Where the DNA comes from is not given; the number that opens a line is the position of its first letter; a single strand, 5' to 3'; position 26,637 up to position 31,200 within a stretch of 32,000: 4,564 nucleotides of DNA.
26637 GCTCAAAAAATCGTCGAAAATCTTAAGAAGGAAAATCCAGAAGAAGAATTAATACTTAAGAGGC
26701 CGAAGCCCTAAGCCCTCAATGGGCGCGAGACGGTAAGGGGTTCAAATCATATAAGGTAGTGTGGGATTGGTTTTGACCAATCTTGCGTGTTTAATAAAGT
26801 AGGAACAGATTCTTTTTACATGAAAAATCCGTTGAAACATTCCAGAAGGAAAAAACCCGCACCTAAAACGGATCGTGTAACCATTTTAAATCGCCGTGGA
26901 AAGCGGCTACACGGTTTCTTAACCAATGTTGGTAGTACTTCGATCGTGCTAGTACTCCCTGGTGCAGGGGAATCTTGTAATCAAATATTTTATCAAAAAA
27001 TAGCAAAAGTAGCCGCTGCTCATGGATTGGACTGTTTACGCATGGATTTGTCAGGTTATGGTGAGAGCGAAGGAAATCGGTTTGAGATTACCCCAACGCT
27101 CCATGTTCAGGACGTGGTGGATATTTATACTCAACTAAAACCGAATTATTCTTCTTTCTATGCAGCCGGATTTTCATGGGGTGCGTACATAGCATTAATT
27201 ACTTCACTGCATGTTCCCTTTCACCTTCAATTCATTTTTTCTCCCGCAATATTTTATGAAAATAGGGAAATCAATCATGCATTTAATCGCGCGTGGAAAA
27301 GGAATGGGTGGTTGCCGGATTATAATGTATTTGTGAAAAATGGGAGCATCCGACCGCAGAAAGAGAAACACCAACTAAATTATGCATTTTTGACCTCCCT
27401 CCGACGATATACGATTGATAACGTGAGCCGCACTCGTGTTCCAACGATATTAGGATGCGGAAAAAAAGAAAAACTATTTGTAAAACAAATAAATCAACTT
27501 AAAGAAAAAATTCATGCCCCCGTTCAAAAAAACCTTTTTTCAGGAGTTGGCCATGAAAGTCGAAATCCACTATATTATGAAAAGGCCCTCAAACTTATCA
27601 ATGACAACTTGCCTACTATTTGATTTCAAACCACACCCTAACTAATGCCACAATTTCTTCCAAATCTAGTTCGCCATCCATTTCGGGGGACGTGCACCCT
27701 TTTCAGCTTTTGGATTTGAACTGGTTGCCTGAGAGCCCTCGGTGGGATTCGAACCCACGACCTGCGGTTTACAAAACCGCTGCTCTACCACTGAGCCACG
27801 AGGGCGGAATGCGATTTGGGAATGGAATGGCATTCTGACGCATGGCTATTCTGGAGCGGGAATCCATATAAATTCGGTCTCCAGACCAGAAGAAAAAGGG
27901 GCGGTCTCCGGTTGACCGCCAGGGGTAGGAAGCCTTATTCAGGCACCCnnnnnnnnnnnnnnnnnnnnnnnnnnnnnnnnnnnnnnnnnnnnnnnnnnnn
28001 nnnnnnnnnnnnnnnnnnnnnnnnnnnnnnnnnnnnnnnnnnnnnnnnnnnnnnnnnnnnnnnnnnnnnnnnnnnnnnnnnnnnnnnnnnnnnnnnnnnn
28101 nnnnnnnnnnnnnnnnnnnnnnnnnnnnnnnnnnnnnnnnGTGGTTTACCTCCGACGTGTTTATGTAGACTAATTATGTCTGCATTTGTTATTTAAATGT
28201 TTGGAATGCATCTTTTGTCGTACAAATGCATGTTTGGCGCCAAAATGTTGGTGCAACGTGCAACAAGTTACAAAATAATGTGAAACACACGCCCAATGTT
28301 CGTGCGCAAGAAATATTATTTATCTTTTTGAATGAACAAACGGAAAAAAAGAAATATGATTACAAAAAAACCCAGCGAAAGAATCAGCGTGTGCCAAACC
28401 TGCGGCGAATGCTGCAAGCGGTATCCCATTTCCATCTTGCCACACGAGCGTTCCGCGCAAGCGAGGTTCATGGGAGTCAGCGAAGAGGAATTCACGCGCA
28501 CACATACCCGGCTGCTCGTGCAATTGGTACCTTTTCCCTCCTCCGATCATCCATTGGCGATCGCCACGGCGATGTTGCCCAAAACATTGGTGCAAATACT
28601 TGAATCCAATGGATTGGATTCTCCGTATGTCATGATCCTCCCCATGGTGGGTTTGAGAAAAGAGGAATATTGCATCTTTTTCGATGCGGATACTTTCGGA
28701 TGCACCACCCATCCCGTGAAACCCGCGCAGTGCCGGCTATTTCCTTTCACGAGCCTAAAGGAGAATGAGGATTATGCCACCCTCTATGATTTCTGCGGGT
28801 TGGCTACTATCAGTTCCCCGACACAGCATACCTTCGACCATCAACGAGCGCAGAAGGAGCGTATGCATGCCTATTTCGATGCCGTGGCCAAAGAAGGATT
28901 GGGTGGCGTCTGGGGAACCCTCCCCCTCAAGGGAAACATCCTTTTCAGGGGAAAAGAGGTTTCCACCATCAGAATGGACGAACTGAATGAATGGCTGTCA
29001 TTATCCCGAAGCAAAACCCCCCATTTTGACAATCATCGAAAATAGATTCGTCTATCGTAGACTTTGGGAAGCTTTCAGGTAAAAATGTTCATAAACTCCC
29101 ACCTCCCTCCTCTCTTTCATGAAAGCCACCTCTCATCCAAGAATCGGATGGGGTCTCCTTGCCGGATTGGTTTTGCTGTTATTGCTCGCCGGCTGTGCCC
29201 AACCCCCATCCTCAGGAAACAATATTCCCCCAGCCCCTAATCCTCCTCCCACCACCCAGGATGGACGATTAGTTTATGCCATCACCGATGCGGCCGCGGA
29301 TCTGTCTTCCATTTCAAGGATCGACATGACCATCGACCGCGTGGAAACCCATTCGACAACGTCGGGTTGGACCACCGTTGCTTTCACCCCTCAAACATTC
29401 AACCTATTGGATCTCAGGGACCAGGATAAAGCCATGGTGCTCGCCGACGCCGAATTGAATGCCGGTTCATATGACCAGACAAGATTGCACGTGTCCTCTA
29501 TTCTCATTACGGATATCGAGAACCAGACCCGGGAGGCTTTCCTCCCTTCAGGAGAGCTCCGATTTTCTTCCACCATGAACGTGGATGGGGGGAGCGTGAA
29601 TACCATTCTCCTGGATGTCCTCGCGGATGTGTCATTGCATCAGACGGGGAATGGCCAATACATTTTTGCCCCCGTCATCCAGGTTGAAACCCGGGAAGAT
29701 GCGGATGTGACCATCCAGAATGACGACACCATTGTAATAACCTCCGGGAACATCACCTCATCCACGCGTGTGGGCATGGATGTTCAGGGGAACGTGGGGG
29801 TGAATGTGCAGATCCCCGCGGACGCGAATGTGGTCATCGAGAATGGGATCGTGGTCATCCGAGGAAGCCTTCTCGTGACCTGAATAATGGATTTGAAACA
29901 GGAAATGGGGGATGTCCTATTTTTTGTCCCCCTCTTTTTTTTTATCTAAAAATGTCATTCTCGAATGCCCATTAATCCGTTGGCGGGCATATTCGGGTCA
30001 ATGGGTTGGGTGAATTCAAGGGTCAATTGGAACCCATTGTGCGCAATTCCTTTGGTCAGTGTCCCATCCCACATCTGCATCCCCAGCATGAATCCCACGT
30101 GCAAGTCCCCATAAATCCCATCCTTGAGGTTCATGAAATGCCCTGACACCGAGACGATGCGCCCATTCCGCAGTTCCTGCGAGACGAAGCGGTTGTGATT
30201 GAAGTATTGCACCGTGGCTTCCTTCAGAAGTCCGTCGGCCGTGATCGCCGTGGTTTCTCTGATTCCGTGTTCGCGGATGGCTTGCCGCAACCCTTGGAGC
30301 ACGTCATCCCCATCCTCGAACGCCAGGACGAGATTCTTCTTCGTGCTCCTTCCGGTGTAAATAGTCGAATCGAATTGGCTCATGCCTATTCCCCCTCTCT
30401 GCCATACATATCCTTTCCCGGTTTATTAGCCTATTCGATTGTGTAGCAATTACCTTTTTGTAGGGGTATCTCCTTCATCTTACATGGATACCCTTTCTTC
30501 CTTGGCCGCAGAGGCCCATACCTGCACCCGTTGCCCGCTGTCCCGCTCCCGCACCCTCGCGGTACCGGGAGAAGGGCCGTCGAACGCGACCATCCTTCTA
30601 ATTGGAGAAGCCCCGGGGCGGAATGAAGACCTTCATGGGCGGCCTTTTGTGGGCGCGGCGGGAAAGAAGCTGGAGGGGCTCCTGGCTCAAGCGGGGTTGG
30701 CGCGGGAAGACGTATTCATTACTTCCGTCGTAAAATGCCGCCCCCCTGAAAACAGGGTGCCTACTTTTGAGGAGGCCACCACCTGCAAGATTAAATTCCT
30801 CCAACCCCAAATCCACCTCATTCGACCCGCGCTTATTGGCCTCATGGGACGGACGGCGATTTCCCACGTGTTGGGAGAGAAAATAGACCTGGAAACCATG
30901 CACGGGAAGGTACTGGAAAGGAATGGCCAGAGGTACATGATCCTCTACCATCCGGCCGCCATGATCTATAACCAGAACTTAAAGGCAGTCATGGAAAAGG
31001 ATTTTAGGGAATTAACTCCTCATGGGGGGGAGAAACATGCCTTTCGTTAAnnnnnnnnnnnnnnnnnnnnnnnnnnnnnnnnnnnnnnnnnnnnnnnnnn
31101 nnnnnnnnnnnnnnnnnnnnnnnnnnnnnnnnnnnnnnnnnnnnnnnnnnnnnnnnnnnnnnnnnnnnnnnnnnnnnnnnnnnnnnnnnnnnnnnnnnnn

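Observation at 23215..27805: Cassette-like array: four extra copies of the tRNA-Thr 3'-terminal 13-mer sit at gene boundaries, with no recombinase in view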

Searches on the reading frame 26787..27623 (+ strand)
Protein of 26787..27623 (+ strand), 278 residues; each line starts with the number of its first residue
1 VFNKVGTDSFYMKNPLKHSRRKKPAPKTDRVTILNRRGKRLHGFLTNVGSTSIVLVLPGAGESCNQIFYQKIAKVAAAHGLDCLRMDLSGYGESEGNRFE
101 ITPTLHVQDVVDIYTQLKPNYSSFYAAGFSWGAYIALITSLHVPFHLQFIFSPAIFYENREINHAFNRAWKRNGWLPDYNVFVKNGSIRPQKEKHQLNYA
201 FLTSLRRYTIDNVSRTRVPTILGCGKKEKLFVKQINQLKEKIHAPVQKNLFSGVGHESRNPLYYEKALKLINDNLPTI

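Call 11: search_protein_families(library=pfam, proteins=[window:26787-27623:+], max_evalue=0.01)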
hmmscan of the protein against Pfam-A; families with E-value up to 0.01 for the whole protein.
window:26787-27623:+ (278 aa): 3 families
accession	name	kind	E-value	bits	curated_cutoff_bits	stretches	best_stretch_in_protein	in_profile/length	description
PF12146.15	Hydrolase_4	-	7.8e-12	45.4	27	1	52-180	5-138/239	Serine aminopeptidase, S33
PF00561.26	Abhydrolase_1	-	5.5e-08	33.2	25.8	1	54-142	3-89/245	alpha/beta hydrolase fold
PF12697.13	Abhydrolase_6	-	4.4e-07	31.2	26.3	1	54-224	1-173/217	Alpha/beta hydrolase family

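Call 47: find_homologous_proteins(query=window:26820-27623:+)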
Query window:26820-27623:+ (267 aa): 1 proteins with E <= 0.001 among 361 candidates.
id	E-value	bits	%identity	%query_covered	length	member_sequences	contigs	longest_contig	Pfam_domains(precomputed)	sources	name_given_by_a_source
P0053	4.8e-180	615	100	100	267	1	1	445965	PF12697.14,PF00561.27,PF12146.16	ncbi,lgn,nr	ncbi:MAG: alpha/beta fold hydrolase [Candidatus Diapherotrites archaeon]|nr:alpha/beta fold hydrolas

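Call 48: find_encoding_contigs(protein=P0053, flank=10000, max_places=10)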
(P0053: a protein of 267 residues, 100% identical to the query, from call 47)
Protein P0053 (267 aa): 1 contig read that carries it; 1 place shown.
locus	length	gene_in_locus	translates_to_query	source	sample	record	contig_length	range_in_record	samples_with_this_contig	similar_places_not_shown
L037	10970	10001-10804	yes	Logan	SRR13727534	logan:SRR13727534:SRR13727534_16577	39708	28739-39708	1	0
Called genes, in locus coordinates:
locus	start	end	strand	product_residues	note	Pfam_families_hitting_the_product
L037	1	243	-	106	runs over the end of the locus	-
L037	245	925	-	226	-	-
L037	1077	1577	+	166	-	PF24034:DUF7343, PF12802:MarR_2 (weak)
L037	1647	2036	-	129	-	PF01850:PIN (weak)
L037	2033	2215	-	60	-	-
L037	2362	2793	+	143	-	PF09390:DUF1999 (weak), PF00583:Acetyltransf_1 (weak), PF13508:Acetyltransf_7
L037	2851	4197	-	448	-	PF00939:Na_sulph_symp, PF03600:CitMHS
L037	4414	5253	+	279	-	PF14023:Bestrophin-like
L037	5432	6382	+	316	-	PF02661:Fic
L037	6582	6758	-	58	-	PF26477:DUF8150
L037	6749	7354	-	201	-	-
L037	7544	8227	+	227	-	PF00882:Zn_dep_PLPC (weak)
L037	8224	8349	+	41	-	-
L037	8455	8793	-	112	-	-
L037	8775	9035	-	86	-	PF24434:DUF7557 (weak)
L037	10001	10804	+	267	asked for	PF00561:Abhydrolase_1 (weak), PF12146:Hydrolase_4, PF12697:Abhydrolase_6 (weak)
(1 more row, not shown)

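Call 49: search_protein_families(library=ncbifam, proteins=[window:26820-27623:+], max_evalue=0.1)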
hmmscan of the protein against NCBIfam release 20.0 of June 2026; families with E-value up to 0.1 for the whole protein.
window:26820-27623:+ (267 aa): 10 families
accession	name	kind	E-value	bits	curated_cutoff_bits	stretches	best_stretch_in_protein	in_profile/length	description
TIGR03695.1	menH_SHCHC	equivalog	7.9e-07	28.8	208.55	1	58-137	18-97/252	2-succinyl-6-hydroxy-2,4-cyclohexadiene-1-carboxylate synthase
NF051488.1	bifunc_PcaDC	exception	2.5e-06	26.9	390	1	40-136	12-103/375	bifunctional 3-oxoadipate enol-lactonase/4-carboxymuconolactone decarboxylase PcaDC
TIGR03101.1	hydr2_PEP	hypoth_equivalog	0.00015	21.4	202.75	1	35-137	18-125/266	hydrolase 2, exosortase A system-associated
NF047920.1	lactonase_UilS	equivalog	0.002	17.9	400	1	53-103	36-86/285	UilS family quorum-quenching N-acyl-homoserine lactonase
NF004284.0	PRK05693.1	equivalog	0.005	16.5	326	1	28-81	119-165/274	SDR family oxidoreductase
TIGR01250.1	pro_imino_pep_2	subfamily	0.0064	16.1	167.65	0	39-137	25-122/288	proline iminopeptidase-family hydrolase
TIGR02427.1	protocat_pcaD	equivalog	0.0079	15.6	255.85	1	67-133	37-101/251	3-oxoadipate enol-lactonase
NF008340.0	PRK11126.1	equivalog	0.01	15.1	261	1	59-132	31-99/255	2-succinyl-6-hydroxy-2,4-cyclohexadiene-1-carboxylate synthase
TIGR03100.1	hydr1_PEP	hypoth_equivalog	0.01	15.1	168.45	1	60-90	48-78/274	hydrolase 1, exosortase A system-associated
NF002043.0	PRK00870.1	subfamily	0.076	12.4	265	1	39-127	43-131/302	haloalkane dehalogenase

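Call 50: search_protein_families(library=padloc, proteins=[window:26820-27623:+], max_evalue=0.1)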
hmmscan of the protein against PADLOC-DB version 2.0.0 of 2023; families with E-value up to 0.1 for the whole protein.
window:26820-27623:+ (267 aa): 0 families

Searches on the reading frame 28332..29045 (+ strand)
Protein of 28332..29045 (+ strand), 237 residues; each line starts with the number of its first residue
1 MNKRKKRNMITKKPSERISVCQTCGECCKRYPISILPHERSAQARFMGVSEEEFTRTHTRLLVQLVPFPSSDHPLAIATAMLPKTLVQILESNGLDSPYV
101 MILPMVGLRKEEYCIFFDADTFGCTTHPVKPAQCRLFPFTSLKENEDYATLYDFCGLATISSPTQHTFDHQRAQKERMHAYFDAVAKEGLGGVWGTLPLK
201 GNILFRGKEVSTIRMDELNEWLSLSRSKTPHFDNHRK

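Call 12: search_protein_families(library=pfam, proteins=[window:28332-29045:+], max_evalue=0.01)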
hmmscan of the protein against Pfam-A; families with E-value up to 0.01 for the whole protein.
window:28332-29045:+ (237 aa): 1 family
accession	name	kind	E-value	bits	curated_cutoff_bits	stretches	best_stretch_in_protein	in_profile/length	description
PF03692.20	CxxCxxCC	-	1.5e-11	45.3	23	1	21-155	2-84/85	Putative zinc- or iron-chelating domain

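Call 22: find_related_loci(query=window:28356-29045:+, collection=genome_contigs, flank=10000)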
Query window:28356-29045:+ (229 aa) in genome_contigs; peptide patterns used: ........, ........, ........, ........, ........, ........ (x = any residue, [..] = any of these).
92 stretches matched a pattern; 3 encode a relative of the query (tblastn E <= 1e-3); 3 distinct loci.
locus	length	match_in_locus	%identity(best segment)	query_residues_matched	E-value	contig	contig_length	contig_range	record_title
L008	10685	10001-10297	27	13-147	3e-8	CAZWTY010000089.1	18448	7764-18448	MAG TPA_asm: uncultured Desulforapulum sp. isolate SRP220891_co1_433 genome assembly, contig: NODE_5689_length_18448_cov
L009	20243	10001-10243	26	13-131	1e-6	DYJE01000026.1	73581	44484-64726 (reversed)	MAG TPA_asm: Desulforapulum autotrophicum isolate FI88_52_17 Afr_mines_FI88_178_length_73581_cov_7_264940, whole genome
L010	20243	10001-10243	27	13-131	4e-5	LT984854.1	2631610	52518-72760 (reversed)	uncultured Desulfobacterium sp. isolate TRIP AH-1 genome assembly, scaffold: PITCH_a_scaffold1, whole genome shotgun seq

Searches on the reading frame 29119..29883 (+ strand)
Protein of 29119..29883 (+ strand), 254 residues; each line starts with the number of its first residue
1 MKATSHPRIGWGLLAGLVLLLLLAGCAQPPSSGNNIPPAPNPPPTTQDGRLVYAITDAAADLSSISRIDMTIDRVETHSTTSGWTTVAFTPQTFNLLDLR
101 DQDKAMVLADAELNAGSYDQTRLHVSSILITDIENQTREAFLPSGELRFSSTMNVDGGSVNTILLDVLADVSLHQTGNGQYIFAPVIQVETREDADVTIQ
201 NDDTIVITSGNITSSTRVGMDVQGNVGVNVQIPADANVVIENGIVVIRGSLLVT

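Call 12: search_protein_families(library=pfam, proteins=[window:29119-29883:+], max_evalue=0.01)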
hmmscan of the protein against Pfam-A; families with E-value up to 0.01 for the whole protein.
window:29119-29883:+ (254 aa): 1 family
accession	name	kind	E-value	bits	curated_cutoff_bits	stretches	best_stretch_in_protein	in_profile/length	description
PF14321.11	DUF4382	-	1.5e-18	67.8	25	1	49-185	2-136/136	Domain of unknown function (DUF4382)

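Call 14: find_encoding_contigs(protein=window:29119-29883:+, flank=10000, max_places=10)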
Protein window:29119-29883:+ (254 aa): 3 contigs read that carry it; 3 places shown.
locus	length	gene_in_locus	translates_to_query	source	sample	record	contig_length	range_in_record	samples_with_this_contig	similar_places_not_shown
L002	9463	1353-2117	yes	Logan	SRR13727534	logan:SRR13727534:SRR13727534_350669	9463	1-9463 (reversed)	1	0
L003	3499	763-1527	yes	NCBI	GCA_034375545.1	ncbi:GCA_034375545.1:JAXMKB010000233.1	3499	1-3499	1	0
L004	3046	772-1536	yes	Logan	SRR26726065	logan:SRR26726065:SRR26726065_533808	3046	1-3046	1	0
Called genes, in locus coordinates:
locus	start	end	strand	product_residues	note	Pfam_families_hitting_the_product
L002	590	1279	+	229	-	PF03692:CxxCxxCC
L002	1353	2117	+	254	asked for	PF14321:DUF4382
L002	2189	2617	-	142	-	PF03479:PCC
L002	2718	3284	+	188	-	PF03167:UDG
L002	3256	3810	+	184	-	-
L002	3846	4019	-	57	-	PF26477:DUF8150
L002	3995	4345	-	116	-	-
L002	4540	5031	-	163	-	PF03073:TspO_MBR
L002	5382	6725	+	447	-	PF01134:GIDA (faint), PF03486:HI0933_like (faint), PF03807:F420_oxidored (faint), PF07992:Pyr_redox_2, PF12831:FAD_oxidored (faint), PF13738:Pyr_redox_3, PF00070:Pyr_redox, PF02852:Pyr_redox_dim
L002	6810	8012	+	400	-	PF04909:Amidohydro_2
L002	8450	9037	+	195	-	-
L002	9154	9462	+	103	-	?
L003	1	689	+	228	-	PF03692:CxxCxxCC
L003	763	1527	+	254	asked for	PF14321:DUF4382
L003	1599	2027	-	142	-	PF03479:PCC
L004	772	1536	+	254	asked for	PF14321:DUF4382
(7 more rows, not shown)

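Call 24: find_homologous_proteins(query=window:29119-29883:+)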
Query window:29119-29883:+ (254 aa): 52 proteins with E <= 0.001 among 2518 candidates.
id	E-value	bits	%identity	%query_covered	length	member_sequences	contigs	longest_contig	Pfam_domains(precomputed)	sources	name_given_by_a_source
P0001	6.6e-159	545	100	100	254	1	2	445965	PF14321.12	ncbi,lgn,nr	ncbi:MAG: DUF4382 domain-containing protein [Candidatus Diapherotrites archaeon]|nr:DUF4382 domain-c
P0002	8.1e-93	328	44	87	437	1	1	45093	PF14321.12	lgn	-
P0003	7.3e-86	306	39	90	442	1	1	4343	PF14321.12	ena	-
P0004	1.1e-60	223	46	91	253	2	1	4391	PF14321.12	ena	-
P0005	5.7e-58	214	44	94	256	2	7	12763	PF14321.12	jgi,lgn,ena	-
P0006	4.8e-57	211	42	89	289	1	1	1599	PF14321.12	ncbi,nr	ncbi:MAG TPA: DUF4382 domain-containing protein, partial [Candidatus Micrarchaeota archaeon]|nr:DUF4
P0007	1.8e-55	206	52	78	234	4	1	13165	PF14321.12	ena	-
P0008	3.5e-55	205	48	91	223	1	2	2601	PF14321.12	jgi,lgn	jgi:hypothetical protein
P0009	7.2e-52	194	43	93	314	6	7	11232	PF14321.12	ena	-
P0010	1.7e-51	193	45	91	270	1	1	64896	PF14321.12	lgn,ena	-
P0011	2.7e-51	193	45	80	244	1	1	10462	PF14321.12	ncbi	-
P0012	5.9e-51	191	44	89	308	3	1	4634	PF14321.12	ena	-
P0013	7.0e-51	191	41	90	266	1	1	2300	PF14321.12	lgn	-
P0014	7.2e-51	191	43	93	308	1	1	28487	PF14321.12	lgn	-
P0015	7.6e-51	191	49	81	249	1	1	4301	PF14321.12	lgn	-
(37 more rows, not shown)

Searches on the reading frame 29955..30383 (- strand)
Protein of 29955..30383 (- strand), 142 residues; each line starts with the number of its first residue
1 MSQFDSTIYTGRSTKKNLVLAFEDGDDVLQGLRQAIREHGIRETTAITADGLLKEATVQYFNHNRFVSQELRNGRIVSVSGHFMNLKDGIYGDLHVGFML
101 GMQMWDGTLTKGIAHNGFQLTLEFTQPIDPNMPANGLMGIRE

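Call 12: search_protein_families(library=pfam, proteins=[window:29955-30383:-], max_evalue=0.01)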
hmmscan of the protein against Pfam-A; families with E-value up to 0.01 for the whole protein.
window:29955-30383:- (142 aa): 1 family
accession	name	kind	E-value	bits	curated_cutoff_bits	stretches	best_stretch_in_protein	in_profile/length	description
PF03479.20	PCC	-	2e-10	41.4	25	1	18-113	3-102/117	Plants and Prokaryotes Conserved (PCC) domain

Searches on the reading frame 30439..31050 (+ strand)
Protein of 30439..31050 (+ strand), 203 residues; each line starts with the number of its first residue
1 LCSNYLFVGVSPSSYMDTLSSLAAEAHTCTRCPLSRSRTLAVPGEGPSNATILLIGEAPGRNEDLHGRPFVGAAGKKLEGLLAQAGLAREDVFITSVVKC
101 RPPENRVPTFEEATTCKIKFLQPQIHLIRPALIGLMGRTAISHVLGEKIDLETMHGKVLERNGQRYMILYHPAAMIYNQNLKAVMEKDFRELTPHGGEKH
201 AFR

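Call 12: search_protein_families(library=pfam, proteins=[window:30439-31050:+], max_evalue=0.01)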
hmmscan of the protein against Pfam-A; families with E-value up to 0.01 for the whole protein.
window:30439-31050:+ (203 aa): 1 family
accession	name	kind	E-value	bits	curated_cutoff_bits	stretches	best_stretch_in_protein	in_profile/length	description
PF03167.25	UDG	-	1.5e-34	119.5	24.3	1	43-184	1-132/141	Uracil DNA glycosylase superfamily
